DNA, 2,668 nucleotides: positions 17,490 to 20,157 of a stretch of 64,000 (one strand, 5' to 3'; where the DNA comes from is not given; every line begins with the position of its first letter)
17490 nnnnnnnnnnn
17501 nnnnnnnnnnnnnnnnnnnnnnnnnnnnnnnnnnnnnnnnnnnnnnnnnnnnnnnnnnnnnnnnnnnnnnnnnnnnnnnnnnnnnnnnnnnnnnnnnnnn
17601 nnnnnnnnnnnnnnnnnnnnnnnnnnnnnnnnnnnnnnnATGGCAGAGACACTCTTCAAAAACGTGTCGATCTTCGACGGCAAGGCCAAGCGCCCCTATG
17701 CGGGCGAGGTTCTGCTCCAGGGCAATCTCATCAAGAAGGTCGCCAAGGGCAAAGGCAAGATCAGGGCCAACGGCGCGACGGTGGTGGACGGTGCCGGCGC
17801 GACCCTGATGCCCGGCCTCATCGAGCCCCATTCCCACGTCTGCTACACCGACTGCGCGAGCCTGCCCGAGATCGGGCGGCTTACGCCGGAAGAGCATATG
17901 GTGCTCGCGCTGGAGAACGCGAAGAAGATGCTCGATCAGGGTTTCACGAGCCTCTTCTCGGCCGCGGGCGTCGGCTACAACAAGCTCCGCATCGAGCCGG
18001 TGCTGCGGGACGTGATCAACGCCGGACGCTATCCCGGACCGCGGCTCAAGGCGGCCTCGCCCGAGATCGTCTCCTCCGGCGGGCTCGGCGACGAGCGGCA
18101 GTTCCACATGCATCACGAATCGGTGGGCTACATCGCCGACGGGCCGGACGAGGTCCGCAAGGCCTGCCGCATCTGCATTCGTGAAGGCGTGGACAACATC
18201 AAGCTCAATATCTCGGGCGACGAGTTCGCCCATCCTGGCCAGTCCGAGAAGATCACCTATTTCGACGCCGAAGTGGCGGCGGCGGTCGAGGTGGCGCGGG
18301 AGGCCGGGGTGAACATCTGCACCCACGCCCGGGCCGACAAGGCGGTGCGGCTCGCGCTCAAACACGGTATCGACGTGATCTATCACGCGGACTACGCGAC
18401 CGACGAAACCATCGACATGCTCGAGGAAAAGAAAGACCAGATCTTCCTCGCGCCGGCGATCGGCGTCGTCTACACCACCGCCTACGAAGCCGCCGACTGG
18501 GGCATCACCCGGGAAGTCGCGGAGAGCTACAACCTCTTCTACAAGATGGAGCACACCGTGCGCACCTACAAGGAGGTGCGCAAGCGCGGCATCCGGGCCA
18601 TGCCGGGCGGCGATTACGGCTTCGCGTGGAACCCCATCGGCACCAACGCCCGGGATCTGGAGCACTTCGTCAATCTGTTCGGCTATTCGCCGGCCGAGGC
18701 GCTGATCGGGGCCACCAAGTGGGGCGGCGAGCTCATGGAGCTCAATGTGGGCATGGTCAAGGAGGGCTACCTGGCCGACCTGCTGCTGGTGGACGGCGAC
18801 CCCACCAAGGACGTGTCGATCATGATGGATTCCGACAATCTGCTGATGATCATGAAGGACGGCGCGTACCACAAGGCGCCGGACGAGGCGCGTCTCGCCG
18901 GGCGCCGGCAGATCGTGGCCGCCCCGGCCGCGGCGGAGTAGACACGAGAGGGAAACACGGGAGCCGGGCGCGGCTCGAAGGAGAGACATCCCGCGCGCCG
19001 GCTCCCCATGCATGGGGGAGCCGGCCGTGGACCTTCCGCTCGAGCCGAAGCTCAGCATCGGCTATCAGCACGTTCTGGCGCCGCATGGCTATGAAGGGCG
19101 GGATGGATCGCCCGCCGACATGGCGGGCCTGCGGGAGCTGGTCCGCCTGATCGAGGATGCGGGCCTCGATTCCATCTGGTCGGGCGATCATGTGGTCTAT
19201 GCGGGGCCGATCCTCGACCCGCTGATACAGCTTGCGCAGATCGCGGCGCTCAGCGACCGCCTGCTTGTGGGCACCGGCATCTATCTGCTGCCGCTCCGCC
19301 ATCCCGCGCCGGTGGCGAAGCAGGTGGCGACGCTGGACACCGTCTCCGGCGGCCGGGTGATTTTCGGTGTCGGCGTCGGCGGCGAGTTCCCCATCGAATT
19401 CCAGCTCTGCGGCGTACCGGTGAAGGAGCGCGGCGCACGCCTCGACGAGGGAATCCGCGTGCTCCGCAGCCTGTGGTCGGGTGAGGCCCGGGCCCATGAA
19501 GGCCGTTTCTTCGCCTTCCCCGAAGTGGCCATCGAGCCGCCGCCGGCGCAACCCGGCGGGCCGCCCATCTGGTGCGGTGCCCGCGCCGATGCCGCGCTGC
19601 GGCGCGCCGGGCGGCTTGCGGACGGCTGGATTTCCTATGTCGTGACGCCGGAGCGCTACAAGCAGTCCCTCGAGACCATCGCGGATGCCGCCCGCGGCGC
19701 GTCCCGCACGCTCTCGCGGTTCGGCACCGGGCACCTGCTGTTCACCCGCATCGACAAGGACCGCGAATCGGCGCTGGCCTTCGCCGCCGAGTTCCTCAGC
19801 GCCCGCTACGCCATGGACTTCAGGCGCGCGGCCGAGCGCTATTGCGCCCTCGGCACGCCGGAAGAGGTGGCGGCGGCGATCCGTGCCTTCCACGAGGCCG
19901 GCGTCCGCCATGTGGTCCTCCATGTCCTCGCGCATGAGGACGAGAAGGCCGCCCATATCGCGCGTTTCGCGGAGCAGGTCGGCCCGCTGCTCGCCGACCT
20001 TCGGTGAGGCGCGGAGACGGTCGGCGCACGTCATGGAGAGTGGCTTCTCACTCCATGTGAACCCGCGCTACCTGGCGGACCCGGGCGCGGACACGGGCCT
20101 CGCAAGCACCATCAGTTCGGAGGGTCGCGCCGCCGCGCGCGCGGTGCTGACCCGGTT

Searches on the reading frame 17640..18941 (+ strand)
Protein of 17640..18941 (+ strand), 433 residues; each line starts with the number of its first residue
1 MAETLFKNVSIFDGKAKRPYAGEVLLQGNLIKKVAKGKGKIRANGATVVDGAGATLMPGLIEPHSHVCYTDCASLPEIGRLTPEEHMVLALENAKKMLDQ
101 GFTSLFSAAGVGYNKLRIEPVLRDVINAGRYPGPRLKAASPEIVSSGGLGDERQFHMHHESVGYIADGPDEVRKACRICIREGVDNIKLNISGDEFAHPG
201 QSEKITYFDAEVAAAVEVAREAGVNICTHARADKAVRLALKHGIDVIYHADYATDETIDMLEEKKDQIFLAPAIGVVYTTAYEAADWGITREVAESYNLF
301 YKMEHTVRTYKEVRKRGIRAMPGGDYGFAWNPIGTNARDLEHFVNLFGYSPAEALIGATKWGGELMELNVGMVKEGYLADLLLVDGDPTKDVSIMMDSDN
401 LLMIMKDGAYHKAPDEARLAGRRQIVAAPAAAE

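Call 17: search_protein_families(library=pfam, proteins=[window:17640-18941:+])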
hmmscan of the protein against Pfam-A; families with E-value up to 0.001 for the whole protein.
window:17640-18941:+ (433 aa): 2 families
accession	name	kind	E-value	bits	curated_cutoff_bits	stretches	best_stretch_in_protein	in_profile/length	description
PF01979.26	Amidohydro_1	-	9.3e-19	68.3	25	1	55-408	1-342/345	Amidohydrolase family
PF07969.17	Amidohydro_3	-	1.2e-10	42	29.7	1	207-389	259-449/472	Amidohydrolase family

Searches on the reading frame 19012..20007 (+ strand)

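Call 53: search_protein_families(library=pfam, max_evalue=1, proteins=[window:19012-20007:+])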
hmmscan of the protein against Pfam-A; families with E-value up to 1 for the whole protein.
window:19012-20007:+ (331 aa): 2 families
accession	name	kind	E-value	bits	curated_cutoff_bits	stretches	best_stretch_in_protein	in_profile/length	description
PF00296.26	Bac_luciferase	-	3.2e-58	198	27.9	1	21-300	5-314/314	Luciferase-like monooxygenase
PF25181.1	Phage_Bbp19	-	0.12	12.6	25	1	276-312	19-55/61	Bbp19-like phage protein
